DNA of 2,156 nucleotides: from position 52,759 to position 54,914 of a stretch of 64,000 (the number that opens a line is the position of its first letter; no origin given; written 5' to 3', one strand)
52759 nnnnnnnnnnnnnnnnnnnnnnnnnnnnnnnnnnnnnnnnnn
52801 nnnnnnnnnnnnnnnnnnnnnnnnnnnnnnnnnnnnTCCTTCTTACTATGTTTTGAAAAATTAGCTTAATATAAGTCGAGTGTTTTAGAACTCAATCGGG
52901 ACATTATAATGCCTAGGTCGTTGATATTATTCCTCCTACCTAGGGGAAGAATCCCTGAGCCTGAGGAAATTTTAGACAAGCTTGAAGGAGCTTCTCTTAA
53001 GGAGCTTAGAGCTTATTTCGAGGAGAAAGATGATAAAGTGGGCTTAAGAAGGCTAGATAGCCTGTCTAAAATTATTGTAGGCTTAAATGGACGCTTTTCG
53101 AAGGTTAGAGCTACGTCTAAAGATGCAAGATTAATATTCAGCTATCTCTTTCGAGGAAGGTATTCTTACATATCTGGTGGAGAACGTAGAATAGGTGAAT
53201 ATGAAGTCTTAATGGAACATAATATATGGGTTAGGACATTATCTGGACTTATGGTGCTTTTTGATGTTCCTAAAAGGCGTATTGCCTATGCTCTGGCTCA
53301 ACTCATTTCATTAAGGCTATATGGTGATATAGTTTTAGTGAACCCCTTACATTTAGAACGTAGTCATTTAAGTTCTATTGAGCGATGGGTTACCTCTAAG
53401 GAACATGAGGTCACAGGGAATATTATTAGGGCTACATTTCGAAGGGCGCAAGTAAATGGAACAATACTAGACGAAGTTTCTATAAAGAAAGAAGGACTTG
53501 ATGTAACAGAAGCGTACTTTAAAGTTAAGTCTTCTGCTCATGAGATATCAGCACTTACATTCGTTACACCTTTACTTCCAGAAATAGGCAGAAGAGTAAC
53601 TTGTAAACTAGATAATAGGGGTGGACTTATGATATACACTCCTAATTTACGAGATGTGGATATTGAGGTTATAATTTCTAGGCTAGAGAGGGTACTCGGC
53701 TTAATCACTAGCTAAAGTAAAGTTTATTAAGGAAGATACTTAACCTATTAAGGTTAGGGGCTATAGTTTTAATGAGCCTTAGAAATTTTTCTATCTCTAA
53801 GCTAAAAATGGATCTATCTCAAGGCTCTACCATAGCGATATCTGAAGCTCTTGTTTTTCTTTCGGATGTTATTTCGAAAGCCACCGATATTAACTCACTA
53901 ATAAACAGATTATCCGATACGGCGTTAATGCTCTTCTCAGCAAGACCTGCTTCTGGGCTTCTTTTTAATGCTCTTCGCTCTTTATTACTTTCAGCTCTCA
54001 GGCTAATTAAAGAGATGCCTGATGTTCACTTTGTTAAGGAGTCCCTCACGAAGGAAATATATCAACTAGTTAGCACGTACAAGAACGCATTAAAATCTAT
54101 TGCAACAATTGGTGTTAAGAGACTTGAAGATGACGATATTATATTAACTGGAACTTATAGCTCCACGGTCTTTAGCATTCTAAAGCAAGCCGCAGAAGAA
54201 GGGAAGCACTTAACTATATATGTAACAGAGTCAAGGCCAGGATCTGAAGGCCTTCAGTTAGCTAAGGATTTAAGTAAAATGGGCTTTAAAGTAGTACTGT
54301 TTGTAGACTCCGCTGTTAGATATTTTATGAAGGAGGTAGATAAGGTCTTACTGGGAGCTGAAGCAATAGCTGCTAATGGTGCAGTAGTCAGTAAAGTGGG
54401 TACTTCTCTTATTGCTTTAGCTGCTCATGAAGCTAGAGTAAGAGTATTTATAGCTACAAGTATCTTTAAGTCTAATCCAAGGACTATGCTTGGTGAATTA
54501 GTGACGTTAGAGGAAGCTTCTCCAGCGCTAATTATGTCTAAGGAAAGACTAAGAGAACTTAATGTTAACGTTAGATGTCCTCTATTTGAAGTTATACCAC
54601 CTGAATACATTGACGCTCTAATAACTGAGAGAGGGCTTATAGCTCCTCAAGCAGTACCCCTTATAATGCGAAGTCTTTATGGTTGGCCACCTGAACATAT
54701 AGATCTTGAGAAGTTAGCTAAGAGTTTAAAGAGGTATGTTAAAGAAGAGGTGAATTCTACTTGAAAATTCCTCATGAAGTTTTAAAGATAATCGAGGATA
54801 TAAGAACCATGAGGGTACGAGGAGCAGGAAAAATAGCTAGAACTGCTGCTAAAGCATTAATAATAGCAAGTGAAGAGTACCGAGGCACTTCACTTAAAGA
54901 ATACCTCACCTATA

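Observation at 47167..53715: Candidate novel envelope-spanning module: surface-anchored coiled-coil protein plus HerA/VirB4-like ATPase with a zinc-knuckle array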

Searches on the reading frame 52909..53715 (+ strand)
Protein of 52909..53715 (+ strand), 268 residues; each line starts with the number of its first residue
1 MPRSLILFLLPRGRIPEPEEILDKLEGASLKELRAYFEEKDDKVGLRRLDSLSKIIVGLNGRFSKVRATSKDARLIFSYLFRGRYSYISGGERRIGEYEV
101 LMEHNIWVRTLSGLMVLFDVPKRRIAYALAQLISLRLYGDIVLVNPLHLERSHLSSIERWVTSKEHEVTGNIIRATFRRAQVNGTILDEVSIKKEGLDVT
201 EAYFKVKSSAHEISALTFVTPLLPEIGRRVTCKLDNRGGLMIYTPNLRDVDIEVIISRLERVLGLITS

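Call 4: search_protein_families(library=pfam, proteins=[window:52909-53715:+], max_evalue=0.01)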
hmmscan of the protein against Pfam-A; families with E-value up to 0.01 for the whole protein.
window:52909-53715:+ (268 aa): 0 families

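Call 5: search_protein_families(library=ncbifam, proteins=[window:52909-53715:+], max_evalue=0.01)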
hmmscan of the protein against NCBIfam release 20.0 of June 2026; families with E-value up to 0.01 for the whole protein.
window:52909-53715:+ (268 aa): 0 families

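Call 7: search_protein_families(library=padloc, proteins=[window:52909-53715:+], max_evalue=0.01)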
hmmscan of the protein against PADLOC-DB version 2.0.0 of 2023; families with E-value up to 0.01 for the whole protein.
window:52909-53715:+ (268 aa): 0 families

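Call 15: search_solved_structures(query=window:52909-53715:+, max_evalue=10)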
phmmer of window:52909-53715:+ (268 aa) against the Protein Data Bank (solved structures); distinct sequences matched with E-value up to 10: 1.
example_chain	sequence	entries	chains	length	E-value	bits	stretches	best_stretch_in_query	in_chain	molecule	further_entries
1gl2_A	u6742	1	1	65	1.4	11.6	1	152-208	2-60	ENDOBREVIN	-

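Call 17: find_homologous_proteins(query=window:52909-53715:+, max_evalue=0.01)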
Query window:52909-53715:+ (268 aa): 8 proteins with E <= 0.01 among 1472 candidates.
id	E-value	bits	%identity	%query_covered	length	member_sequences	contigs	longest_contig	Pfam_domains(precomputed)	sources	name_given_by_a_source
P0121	2.1e-168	576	100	100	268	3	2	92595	-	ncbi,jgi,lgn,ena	-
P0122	2.4e-124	432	70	99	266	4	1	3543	-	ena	-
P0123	3.3e-102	359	60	99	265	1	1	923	-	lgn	-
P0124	5.4e-100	352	61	97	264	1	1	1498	-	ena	-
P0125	4.9e-99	349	59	99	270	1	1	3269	-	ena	-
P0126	2.1e-94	334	60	96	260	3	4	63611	-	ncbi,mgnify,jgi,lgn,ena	mgnify:CR=1 FL=1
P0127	6.5e-92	326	57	99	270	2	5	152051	-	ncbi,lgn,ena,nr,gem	ncbi:MAG: hypothetical protein DRJ66_05840 [Thermoprotei archaeon]|nr:MAG: hypothetical protein DRJ6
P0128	7.7e-90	319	54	99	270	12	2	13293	-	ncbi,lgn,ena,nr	ncbi:MAG: hypothetical protein J7J99_02920 [Thermoprotei archaeon]|nr:hypothetical protein [Thermopr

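Call 32: predict_structure(alignment_id=A1)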
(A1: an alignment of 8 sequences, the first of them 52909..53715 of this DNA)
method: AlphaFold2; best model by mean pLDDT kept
length: 268 residues; sequences in the alignment: 8
mean_pLDDT: 89.5   pTM: 0.85
mean pLDDT of the five models: 89.5, 88.6, 85.9, 84.3, 81.5
residues with pLDDT >= 90: 176; 70-90: 78; 50-70: 12; < 50: 2
segments of 3 or more residues with pLDDT < 50: none
pLDDT, mean of each block of 10 residues (from residue 1): 92 86 94 96 95 91 80 91 90 91 93 94 94 96 93 91 82 89 86 63 83 92 92 95 91 94 82
secondary structure, 60 per line:
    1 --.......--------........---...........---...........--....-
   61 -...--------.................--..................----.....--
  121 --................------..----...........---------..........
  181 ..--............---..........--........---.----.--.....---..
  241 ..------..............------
elements in order: E3-9 H18-25 H30-39 H43-53 E62-64 E73-89 E92-109 E114-118 H123-138 H151-161 E171-182 E185-193 H200-209 E212-219 E231-235 E239-242 H249-262

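Call 44: search_protein_representatives(alignment_id=A1)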
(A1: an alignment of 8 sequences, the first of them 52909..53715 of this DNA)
Query: 8 sequences, 270 profile positions. Proteins with E-value up to 0.001 (for the whole library): 54; up to 1e-10: 30; up to 1e-30: 6. The best 54 are listed.
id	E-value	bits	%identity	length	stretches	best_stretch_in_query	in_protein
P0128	2.9e-140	482.5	-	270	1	1-269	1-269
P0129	8.9e-42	159.6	-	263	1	3-262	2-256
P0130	1.5e-34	135.9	-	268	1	1-268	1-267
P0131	1.9e-33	132.2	-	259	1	1-269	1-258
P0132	8.7e-33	130.1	-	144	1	136-265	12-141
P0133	4.6e-31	124.4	-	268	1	74-265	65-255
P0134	1.1e-24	103.5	-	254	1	32-268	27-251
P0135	2.2e-24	102.6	-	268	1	1-262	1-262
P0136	4.1e-23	98.4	-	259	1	24-268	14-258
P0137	8.8e-23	97.3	-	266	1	62-264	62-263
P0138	4.6e-21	91.7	-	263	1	97-268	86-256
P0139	1.8e-20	89.7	-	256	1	21-248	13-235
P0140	7.2e-20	87.7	-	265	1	56-262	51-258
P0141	5.6e-19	84.8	-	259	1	102-263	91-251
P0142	8.2e-18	81.0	-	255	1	19-264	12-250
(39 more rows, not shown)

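Call 49: find_encoding_contigs(protein=P0129, flank=8000, max_places=1)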
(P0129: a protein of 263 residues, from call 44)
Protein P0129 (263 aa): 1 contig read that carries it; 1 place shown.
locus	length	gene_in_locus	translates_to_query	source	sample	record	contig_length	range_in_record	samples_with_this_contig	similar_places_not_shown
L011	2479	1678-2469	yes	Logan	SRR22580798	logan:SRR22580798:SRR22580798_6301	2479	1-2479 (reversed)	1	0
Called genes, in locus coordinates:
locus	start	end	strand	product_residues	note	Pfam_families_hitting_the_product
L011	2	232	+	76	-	?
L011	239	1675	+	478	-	PF04851:ResIII (faint), PF13086:AAA_11 (weak), PF13245:AAA_19, PF13604:AAA_30, PF00580:UvrD-helicase (weak), PF01443:Viral_helicase1 (faint), PF13087:AAA_12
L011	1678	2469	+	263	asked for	-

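Call 52: find_related_loci(query=A1, collection=metagenome_contigs, flank=10000)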
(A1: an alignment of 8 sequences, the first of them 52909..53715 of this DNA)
Query A1 (268 aa) in metagenome_contigs; peptide patterns used: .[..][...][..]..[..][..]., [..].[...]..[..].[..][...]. (x = any residue, [..] = any of these).
40 stretches matched a pattern; 5 encode a relative of the query (tblastn E <= 1e-3); 5 distinct loci.
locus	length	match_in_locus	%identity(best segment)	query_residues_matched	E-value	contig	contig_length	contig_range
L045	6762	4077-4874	70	1-266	1e-133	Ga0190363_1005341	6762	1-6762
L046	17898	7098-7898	60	1-265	2e-106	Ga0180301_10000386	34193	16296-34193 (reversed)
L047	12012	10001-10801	57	1-265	2e-99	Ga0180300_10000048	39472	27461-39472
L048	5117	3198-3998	53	1-265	1e-97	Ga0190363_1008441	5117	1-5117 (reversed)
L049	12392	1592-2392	54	1-265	1e-96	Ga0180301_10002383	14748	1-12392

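Call 55: search_protein_families(library=pfam, proteins=[L046:2993-3634:+, L046:3618-4544:+, L046:4625-5020:+, L046:5074-5970:+, L046:5971-7035:+, L046:7912-8583:+, L046:8578-9168:-, L046:9426-10940:+, L046:11806-12903:-, L046:12907-13902:-], max_evalue=0.001)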
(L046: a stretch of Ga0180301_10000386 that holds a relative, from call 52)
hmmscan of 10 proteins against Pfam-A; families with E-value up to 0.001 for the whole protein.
L046:2993-3634:+ (213 aa): 6 families
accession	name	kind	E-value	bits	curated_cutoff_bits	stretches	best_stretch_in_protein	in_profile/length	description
PF00239.26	Resolvase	-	2.4e-26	93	23.3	1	64-196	1-136/145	Resolvase, N terminal domain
PF12728.13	HTH_17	-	9.1e-16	58.3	27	1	7-54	1-47/51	Helix-turn-helix domain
PF00376.29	MerR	-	1.3e-09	38.2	28.2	1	10-44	2-37/38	MerR family regulatory protein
PF13384.12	HTH_23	-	0.00016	21.8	24.6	1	3-29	13-39/50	Homeodomain-like domain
PF13411.12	MerR_1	-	0.00019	21.9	21.6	1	9-53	2-46/69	MerR HTH family regulatory protein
PF13551.12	HTH_29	-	0.00074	20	28.1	0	3-32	8-40/64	Winged helix-turn helix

L046:3618-4544:+ (308 aa): 0 families

L046:4625-5020:+ (131 aa): 1 family
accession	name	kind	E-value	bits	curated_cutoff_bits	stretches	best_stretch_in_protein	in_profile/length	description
PF07282.18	Cas12f1-like_TNB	-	9e-19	67.8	26.3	1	20-84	2-60/60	Cas12f1-like, TNB domain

L046:5074-5970:+ (298 aa): 0 families

L046:5971-7035:+ (354 aa): 2 families
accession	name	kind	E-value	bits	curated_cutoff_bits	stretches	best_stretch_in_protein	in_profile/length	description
PF00588.24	SpoU_methylase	-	4.1e-11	43.6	29.7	1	184-302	2-122/142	SpoU rRNA Methylase family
PF02926.22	THUMP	-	1.5e-06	29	20.6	1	84-157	5-76/84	THUMP domain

L046:7912-8583:+ (223 aa): 1 family
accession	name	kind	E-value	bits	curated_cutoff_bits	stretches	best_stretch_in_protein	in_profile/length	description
PF09958.14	DUF2192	-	2.1e-38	132.6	21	1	7-221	4-228/229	Uncharacterized protein conserved in archaea (DUF2192)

L046:8578-9168:- (196 aa): 3 families
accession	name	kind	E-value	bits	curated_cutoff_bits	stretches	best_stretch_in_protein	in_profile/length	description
PF14582.11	Metallophos_3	-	1.5e-13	51.1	28.2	1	81-192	134-258/259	Metallophosphoesterase, calcineurin superfamily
PF12850.12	Metallophos_2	-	7.4e-10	39.5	27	1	1-168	1-130/154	Calcineurin-like phosphoesterase superfamily domain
PF00149.33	Metallophos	-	6.2e-06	27.2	21.5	1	1-154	1-189/191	Calcineurin-like phosphoesterase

L046:9426-10940:+ (504 aa): 1 family
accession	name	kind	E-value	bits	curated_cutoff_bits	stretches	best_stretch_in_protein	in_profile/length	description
PF00232.24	Glyco_hydro_1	-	5.4e-79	266.2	22.6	2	128-484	93-452/453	Glycosyl hydrolase family 1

L046:11806-12903:- (365 aa): 3 families
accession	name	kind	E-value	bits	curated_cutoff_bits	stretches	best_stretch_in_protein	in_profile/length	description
PF03463.20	eRF1_1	-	1.8e-29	102.7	23.8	1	1-123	1-123/123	eRF1 domain 1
PF03465.20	eRF1_3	-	2.2e-17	63.9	25.8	1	250-349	1-106/106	eRF1 domain 3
PF03464.20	eRF1_2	-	1e-09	39.3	27.1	1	133-246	5-132/133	eRF1 domain 2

L046:12907-13902:- (331 aa): 1 family
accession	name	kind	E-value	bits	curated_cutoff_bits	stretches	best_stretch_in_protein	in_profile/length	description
PF01145.31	Band_7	-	4.3e-26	92.5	23.6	1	43-230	3-169/176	SPFH domain / Band 7 family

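Call 64: find_encoding_contigs(protein=P0130, flank=8000, max_places=2)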
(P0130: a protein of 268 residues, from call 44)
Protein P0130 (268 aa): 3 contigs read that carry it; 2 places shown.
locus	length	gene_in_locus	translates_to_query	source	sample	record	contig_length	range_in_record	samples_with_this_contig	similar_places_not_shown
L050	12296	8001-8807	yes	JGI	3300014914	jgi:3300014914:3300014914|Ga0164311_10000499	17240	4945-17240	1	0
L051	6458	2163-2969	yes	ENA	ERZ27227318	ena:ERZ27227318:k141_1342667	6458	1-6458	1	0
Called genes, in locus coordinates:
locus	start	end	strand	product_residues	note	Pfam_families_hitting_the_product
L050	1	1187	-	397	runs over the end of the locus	PF00291:PALP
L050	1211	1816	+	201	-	PF01022:HTH_5, PF12840:HTH_20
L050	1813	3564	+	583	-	PF00664:ABC_membrane, PF00005:ABC_tran, PF02463:SMC_N (faint)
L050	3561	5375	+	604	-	PF00664:ABC_membrane, PF13304:AAA_21 (faint), PF02463:SMC_N (faint), PF00005:ABC_tran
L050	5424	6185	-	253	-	PF01937:ARMT1-like_dom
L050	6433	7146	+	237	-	PF00753:Lactamase_B, PF12706:Lactamase_B_2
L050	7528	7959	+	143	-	PF02577:BFN_dom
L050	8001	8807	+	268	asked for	-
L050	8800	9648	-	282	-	PF01513:NAD_kinase, PF20143:NAD_kinase_C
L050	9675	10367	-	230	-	PF02633:Creatininase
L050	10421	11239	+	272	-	PF01261:AP_endonuc_2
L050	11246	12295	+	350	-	?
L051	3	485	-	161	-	?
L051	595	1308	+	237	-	PF00753:Lactamase_B, PF12706:Lactamase_B_2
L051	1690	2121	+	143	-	PF02577:BFN_dom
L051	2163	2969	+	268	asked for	-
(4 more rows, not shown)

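Call 65: find_encoding_contigs(protein=P0131, flank=8000, max_places=2)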
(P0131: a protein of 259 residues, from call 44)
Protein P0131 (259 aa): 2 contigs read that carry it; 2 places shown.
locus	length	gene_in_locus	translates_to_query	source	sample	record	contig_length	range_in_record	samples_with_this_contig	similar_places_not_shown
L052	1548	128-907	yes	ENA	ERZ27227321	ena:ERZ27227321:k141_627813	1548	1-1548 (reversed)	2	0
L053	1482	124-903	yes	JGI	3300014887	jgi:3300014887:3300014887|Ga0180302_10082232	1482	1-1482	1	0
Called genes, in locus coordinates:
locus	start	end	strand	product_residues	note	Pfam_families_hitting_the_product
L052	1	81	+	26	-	?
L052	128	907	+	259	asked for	-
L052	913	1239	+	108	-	-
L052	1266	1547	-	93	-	?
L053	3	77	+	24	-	?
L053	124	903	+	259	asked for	-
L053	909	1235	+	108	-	-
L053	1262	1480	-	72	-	?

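Call 71: search_protein_families(library=pfam, alignment_id=A2, max_evalue=1)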
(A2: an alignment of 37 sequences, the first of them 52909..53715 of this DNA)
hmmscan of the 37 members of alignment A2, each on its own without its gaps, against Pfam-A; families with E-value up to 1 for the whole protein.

A. member 1, window:52909-53715:+ (268 aa): 0 families

B. families by the number of members that match (of 37 scanned): 10 families
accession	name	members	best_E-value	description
PF16193.11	AAA_assoc_2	1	6.8e-05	AAA C-terminal domain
PF13600.11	DUF4140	1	0.0027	N-terminal domain of unknown function (DUF4140)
PF04203.18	Sortase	1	0.038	Sortase domain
PF05790.21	C2-set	1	0.044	Immunoglobulin C2-set domain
PF13545.12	HTH_Crp_2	1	0.063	Crp-like helix-turn-helix domain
PF13576.12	Pentapeptide_3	1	0.083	Pentapeptide repeats (9 copies)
PF15889.10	DUF4738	1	0.085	Domain of unknown function (DUF4738)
PF04381.17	RdgC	1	0.1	Putative exonuclease, RdgC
PF21708.4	Glyco_hydro_59_C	1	0.17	Galactocerebrosidase, C-terminal lectin domain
PF25569.1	TPR_ZFYVE26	1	0.34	ZFYVE26-like, TPR repeats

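Call 81: search_protein_families(library=phrogs, proteins=[window:52909-53715:+], max_evalue=0.001)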
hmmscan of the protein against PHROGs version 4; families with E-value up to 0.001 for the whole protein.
window:52909-53715:+ (268 aa): 0 families

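Call 82: find_related_loci(query=A1, collection=viral_contigs, flank=10000)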
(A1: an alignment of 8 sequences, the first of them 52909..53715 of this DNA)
Query A1 (268 aa) in viral_contigs; peptide patterns used: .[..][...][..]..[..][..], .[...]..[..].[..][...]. (x = any residue, [..] = any of these).
31 stretches matched a pattern, but none encodes a relative of the query by tblastn (E <= 1e-3).

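Call 107: fold_search(model_id=the predicted structure, library=pdb)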
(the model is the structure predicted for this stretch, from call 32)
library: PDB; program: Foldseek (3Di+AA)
matches with E <= 10: 1043; with E <= 0.001: 1
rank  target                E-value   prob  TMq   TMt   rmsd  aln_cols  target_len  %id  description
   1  2owl_A                6.2e-08  1.00  0.44  0.40   9.3       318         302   13  Crystal structure of E. coli RdgC (released 2007-03-20)
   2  6vbu_2                1.4e-02  0.16  0.15  0.07  18.2       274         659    9  Structure of the bovine BBSome complex (released 2020-01-29)
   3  7qoo_N                1.7e-02  0.66  0.28  0.25  10.3       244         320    9  Structure of the human inner kinetochore CCAN complex (released 2022-06-08)
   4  8ow1_NN               1.8e-02  0.90  0.25  0.19   8.5       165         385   10  Cryo-EM structure of the yeast Inner kinetochore bound to a CENP-A nucleosome. (released 2023-08-09)
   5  8ovw_N                2.0e-02  0.72  0.30  0.22  10.1       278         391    9  Cryo-EM structure of CBF1-CCAN bound topologically to centromeric DNA (released 2023-08-09)
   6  3j7y_T                2.3e-02  0.15  0.12  0.17  20.6       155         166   15  Structure of the large ribosomal subunit from human mitochondria (released 2014-10-15)
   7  8ow1_N                2.4e-02  0.82  0.25  0.18   8.5       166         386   11  Cryo-EM structure of the yeast Inner kinetochore bound to a CENP-A nucleosome. (released 2023-08-09)
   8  4v51_BW               2.4e-02  0.25  0.12  0.21  16.2       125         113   12  Structure of the Thermus thermophilus 70S ribosome complexed with mRNA, tRNA and paromomycin (released 2014-07-09)
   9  9ekz_A                2.4e-02  0.16  0.14  0.09  18.8       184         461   11  (+)ML-SI3 bound TRPML2 in an open state (released 2025-06-18)
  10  6c0w_K                2.6e-02  0.91  0.27  0.34   9.0       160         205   10  Cryo-EM structure of human kinetochore protein CENP-N with the centromeric nucleosome containing CENP-A (released 2018-01-17)
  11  7edx_P                2.7e-02  0.51  0.23  0.32  16.1       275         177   12  p53-bound TFIID-based core PIC on HDM2 promoter (released 2021-05-05)
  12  5vm9_C                3.5e-02  0.10  0.15  0.08  21.6       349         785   12  Human Argonaute3 bound to guide RNA (released 2017-10-18)
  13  6y2r_B                3.7e-02  0.15  0.15  0.12  16.7       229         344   10  Escherichia coli R255A RnlA endoribonuclease (single alanine mutant of RnlA) (released 2021-05-12)
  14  1mp9_B                4.1e-02  0.28  0.20  0.26  16.1       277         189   11  TBP from a mesothermophilic archaeon, Sulfolobus acidocaldarius (released 2003-11-04)
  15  5iy6_P                4.1e-02  0.21  0.19  0.24  16.0       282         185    9  Human holo-PIC in the closed state (released 2016-05-18)
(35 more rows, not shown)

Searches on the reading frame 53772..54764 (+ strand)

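Call 4: search_protein_families(library=pfam, proteins=[window:53772-54764:+], max_evalue=0.01)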
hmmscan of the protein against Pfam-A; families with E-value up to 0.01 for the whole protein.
window:53772-54764:+ (330 aa): 2 families
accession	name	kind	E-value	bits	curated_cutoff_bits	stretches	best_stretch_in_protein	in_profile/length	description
PF01008.23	IF-2B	-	3.2e-67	227.2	22.4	1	21-292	7-280/280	Initiation factor 2 subunit family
PF03853.21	YjeF_N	-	0.0077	16.7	24.9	0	130-177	9-58/169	YjeF-related protein N-terminus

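Call 5: search_protein_families(library=ncbifam, proteins=[window:53772-54764:+], max_evalue=0.01)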
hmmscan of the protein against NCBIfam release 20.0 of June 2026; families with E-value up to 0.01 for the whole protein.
window:53772-54764:+ (330 aa): 8 families
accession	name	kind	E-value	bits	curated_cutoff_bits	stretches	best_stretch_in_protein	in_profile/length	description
TIGR00511.1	ribulose_e2b2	equivalog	3e-74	250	314.1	1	19-305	18-301/301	ribose 1,5-bisphosphate isomerase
TIGR00524.1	eIF-2B_rel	subfamily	3.6e-49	167.5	185.85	1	18-292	19-303/303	S-methyl-5-thioribose-1-phosphate isomerase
NF006210.0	PRK08335.1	equivalog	6.8e-36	123.9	339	1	91-292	80-271/275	translation initiation factor IF-2B subunit alpha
NF004326.0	PRK05720.1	subfamily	1.5e-34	119.3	271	1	35-293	73-343/358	s-methyl-5-thioribose-1-phosphate isomerase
TIGR00512.1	salvage_mtnA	equivalog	8.3e-31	107.2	279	1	19-291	46-334/335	S-methyl-5-thioribose-1-phosphate isomerase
NF004700.0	PRK06036.1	equivalog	1.7e-25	89.8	528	1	30-293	61-331/339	S-methyl-5-thioribose-1-phosphate isomerase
NF004436.0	PRK05772.1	equivalog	1.6e-24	86.8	521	1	18-292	61-351/363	S-methyl-5-thioribose-1-phosphate isomerase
NF004994.0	PRK06372.1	equivalog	2.2e-18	66.5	249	1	135-294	97-250/253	translation initiation factor IF-2B subunit delta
